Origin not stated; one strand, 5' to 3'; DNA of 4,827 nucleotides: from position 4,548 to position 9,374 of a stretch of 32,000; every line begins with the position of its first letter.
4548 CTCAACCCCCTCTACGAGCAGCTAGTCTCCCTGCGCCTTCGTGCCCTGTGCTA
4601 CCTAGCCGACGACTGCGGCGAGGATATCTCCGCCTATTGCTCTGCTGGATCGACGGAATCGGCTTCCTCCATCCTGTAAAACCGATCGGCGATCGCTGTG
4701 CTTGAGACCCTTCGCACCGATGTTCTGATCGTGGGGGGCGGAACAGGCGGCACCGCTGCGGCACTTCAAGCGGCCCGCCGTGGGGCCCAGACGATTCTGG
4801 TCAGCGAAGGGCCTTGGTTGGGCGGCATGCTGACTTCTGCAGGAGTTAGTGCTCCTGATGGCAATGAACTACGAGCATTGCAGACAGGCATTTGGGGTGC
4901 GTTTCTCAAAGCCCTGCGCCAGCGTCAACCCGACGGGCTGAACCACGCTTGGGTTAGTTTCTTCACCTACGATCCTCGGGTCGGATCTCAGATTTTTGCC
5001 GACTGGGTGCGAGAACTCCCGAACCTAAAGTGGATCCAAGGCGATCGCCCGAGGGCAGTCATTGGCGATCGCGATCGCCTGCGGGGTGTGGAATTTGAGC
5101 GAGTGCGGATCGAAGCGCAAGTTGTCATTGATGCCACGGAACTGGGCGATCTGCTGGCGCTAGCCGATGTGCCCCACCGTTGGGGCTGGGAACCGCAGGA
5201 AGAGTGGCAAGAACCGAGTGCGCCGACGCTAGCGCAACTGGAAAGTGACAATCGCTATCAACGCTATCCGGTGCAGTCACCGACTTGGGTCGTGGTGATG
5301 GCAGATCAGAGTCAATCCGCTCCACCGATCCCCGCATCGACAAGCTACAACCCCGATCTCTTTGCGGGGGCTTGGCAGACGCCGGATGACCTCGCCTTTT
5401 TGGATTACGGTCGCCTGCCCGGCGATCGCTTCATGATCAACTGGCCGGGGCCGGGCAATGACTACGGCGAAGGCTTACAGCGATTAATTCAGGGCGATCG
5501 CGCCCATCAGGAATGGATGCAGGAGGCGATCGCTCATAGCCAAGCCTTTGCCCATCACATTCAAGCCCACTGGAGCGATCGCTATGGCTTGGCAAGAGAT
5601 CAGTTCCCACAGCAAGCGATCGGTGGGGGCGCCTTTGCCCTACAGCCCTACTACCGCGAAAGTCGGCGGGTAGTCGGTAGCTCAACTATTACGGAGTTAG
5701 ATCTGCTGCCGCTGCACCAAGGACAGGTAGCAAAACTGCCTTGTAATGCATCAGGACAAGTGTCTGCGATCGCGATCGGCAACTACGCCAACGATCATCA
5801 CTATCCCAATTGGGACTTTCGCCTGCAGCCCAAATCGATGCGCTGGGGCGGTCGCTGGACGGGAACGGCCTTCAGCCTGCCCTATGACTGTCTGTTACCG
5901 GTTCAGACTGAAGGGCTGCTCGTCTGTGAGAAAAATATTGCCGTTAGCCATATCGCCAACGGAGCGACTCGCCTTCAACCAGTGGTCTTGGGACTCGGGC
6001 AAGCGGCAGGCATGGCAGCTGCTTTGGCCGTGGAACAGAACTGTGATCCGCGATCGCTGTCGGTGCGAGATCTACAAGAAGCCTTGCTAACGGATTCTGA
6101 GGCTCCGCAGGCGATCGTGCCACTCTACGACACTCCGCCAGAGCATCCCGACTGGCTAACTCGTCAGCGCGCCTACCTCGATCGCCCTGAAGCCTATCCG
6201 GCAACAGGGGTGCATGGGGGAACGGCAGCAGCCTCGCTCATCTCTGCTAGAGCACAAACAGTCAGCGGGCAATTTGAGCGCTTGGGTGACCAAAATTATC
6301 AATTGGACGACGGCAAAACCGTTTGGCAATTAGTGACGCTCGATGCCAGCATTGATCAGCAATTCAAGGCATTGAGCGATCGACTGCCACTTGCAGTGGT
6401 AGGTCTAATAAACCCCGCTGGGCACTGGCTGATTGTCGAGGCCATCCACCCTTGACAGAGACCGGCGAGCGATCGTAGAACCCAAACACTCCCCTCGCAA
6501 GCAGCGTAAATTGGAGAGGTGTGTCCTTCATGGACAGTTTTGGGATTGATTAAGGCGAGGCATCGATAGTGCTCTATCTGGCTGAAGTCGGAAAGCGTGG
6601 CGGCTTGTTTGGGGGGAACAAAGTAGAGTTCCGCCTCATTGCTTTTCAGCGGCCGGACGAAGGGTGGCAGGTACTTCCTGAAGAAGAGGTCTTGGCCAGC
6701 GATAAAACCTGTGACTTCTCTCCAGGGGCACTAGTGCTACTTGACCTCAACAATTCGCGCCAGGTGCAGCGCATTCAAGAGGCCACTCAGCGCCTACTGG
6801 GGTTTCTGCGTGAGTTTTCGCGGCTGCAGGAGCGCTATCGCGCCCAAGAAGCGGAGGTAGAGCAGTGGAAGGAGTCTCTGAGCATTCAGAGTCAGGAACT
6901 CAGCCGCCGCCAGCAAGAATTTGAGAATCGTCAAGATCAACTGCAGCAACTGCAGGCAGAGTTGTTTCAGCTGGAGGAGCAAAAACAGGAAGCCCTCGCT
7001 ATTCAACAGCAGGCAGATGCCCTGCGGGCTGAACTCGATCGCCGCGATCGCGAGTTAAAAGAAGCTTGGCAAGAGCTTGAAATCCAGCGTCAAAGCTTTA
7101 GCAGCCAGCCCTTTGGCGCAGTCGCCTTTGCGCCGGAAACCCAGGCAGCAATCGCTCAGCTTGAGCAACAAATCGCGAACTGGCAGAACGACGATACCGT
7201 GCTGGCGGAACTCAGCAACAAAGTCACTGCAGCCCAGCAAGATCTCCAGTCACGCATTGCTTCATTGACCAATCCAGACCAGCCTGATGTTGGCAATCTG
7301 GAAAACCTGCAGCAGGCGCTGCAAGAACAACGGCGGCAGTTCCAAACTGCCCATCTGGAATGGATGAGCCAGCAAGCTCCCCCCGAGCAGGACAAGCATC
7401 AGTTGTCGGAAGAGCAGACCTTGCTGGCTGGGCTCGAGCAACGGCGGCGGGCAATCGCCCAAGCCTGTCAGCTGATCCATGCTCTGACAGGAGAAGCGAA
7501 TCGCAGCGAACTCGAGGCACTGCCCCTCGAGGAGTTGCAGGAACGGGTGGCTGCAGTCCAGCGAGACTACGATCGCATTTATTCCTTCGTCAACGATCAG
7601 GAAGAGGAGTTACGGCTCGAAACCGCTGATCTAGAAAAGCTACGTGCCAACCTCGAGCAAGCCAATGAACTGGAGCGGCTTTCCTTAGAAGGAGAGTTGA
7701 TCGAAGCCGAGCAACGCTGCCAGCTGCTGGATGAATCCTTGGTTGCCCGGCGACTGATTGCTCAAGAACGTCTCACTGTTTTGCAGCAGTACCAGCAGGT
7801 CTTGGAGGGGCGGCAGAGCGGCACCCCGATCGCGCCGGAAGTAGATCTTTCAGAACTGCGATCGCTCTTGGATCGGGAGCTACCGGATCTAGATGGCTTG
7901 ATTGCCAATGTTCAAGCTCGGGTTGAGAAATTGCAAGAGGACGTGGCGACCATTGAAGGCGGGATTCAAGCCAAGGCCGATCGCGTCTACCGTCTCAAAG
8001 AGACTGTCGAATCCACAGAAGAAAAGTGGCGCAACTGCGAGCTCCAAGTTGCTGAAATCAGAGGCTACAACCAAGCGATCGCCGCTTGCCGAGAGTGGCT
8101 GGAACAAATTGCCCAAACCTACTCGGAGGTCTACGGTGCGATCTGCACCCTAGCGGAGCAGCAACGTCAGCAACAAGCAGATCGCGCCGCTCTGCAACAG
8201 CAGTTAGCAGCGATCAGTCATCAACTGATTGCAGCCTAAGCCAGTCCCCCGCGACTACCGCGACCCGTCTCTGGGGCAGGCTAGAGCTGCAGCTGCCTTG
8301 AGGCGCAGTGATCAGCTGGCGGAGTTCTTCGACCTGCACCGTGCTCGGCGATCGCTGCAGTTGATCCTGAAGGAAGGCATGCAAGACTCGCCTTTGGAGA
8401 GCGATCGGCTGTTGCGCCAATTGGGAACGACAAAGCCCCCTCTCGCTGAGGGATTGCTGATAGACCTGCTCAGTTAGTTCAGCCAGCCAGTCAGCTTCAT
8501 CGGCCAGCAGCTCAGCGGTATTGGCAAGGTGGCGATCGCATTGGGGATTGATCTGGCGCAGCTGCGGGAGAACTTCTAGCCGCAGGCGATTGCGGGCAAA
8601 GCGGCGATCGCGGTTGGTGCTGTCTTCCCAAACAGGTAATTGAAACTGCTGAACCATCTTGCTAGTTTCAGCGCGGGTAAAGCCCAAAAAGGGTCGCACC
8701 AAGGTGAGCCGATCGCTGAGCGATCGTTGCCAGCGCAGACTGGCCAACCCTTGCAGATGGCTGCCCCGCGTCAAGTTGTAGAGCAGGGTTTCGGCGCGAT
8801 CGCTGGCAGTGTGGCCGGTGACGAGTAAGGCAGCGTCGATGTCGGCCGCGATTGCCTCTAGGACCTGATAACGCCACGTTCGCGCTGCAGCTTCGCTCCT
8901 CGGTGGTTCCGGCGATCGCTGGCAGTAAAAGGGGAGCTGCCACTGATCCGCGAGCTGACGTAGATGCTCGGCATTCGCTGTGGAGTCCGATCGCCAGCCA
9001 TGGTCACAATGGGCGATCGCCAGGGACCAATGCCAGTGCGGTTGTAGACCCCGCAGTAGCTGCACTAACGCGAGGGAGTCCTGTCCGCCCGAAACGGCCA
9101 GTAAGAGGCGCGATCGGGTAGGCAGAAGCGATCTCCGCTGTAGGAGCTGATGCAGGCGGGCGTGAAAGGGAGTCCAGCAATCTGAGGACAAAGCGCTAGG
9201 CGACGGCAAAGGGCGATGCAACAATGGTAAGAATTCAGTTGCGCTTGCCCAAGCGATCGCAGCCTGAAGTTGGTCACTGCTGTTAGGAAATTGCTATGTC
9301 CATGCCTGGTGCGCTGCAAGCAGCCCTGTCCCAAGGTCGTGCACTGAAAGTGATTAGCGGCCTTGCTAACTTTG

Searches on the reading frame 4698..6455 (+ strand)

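Call 73: search_protein_families(library=pfam, proteins=[window:4698-6455:+], max_evalue=0.0001)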
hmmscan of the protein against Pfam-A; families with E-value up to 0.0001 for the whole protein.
window:4698-6455:+ (585 aa): 5 families
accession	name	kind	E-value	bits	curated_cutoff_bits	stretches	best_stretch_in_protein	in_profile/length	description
PF12831.13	FAD_oxidored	-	1e-99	335.1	27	1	8-463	1-416/416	FAD dependent oxidoreductase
PF00890.30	FAD_binding_2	-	1.2e-09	38.3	20.4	1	8-170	1-138/414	FAD binding domain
PF07992.20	Pyr_redox_2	-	6.5e-06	26.2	26.1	1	8-50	2-47/291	Pyridine nucleotide-disulphide oxidoreductase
PF01266.30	DAO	-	1.8e-05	24.9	27.9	1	8-43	1-36/353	FAD dependent oxidoreductase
PF01134.28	GIDA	-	6.7e-05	22.6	22.1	1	8-36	1-29/391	Glucose inhibited division protein A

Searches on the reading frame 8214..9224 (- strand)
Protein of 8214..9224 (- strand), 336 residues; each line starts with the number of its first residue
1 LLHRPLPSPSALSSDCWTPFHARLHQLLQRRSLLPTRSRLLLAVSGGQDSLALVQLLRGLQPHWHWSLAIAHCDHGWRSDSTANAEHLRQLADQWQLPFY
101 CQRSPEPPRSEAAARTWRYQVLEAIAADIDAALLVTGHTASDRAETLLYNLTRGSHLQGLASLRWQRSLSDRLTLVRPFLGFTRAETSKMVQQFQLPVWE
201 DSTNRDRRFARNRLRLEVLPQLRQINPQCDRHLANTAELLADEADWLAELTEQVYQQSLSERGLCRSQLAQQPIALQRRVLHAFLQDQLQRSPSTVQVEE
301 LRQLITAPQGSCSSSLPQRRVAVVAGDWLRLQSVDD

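Call 73: search_protein_families(library=pfam, proteins=[window:8214-9224:-], max_evalue=0.0001)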
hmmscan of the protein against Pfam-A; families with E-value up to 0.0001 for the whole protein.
window:8214-9224:- (336 aa): 2 families
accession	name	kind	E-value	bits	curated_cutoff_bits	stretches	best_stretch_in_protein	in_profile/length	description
PF01171.26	ATP_bind_3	-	5e-43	147.4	27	1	40-216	2-181/182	PP-loop family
PF09179.16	TilS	-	1.5e-08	35.2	21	1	264-320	1-58/67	TilS substrate binding domain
